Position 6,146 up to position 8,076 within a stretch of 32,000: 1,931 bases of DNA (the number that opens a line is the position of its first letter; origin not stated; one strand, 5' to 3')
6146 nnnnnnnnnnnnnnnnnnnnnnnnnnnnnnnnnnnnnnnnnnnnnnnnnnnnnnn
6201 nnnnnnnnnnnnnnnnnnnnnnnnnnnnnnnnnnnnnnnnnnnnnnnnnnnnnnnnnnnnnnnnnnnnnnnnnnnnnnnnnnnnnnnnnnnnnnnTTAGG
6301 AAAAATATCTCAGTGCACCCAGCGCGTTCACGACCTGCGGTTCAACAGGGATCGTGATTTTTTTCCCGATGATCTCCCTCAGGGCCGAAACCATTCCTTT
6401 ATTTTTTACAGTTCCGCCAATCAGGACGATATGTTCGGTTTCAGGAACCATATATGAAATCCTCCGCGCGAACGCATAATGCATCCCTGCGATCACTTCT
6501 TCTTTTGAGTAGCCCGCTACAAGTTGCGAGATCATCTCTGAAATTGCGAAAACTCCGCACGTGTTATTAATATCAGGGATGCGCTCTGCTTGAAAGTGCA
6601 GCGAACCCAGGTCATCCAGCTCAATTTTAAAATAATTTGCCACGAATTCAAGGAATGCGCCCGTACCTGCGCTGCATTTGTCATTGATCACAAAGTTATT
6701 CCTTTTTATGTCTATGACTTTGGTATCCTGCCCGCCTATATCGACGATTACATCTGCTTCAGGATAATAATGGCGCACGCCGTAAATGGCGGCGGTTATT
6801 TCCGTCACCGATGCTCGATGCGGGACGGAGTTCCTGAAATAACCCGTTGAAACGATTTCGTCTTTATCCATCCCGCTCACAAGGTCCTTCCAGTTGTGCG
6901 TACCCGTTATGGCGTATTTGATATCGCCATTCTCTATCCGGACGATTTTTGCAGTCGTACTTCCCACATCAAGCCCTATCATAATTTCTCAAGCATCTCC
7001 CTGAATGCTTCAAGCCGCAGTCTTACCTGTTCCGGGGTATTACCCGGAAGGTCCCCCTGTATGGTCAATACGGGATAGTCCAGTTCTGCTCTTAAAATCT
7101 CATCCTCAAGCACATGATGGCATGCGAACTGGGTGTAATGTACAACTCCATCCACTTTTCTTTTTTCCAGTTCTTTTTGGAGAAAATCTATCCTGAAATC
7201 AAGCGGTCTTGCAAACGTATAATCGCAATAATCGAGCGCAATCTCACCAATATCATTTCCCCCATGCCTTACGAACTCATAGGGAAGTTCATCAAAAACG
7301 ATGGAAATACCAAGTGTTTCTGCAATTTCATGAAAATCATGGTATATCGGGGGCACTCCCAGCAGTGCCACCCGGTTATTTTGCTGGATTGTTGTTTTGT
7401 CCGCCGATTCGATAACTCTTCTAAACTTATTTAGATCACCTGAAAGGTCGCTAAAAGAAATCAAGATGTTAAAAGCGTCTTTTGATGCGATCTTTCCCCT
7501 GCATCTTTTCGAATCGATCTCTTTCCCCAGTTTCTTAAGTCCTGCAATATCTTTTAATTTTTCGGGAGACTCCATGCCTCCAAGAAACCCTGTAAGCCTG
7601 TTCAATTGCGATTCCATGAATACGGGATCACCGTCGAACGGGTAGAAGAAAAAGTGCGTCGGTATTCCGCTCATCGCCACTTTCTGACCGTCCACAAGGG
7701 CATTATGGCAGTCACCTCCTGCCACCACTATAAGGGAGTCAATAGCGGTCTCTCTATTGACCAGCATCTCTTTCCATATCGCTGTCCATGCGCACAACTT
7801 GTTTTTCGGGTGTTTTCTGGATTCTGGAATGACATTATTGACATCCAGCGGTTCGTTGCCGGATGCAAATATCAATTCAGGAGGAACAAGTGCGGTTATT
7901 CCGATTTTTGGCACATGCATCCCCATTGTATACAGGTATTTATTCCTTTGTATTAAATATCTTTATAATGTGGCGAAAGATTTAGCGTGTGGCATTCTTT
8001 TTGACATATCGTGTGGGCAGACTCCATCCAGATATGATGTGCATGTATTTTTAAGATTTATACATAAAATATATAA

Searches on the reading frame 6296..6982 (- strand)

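Call 53: search_protein_families(library=pfam, proteins=[window:6296-6982:-], max_evalue=0.0001)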
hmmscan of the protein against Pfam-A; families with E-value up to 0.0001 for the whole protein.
window:6296-6982:- (228 aa): 1 family
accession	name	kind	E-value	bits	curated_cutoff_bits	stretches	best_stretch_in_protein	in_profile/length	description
PF01869.26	BcrAD_BadFG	-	3.3e-34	119.1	31.5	1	2-224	1-268/271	BadF/BadG/BcrA/BcrD ATPase family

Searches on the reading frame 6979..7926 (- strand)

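Call 53: search_protein_families(library=pfam, proteins=[window:6979-7926:-], max_evalue=0.0001)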
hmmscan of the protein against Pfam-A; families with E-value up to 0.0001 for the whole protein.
window:6979-7926:- (315 aa): 1 family
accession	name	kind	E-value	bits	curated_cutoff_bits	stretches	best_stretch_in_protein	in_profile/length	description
PF06050.19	HGD-D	-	1.3e-22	81.3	28.4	1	14-312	4-342/342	2-hydroxyglutaryl-CoA dehydratase, D-component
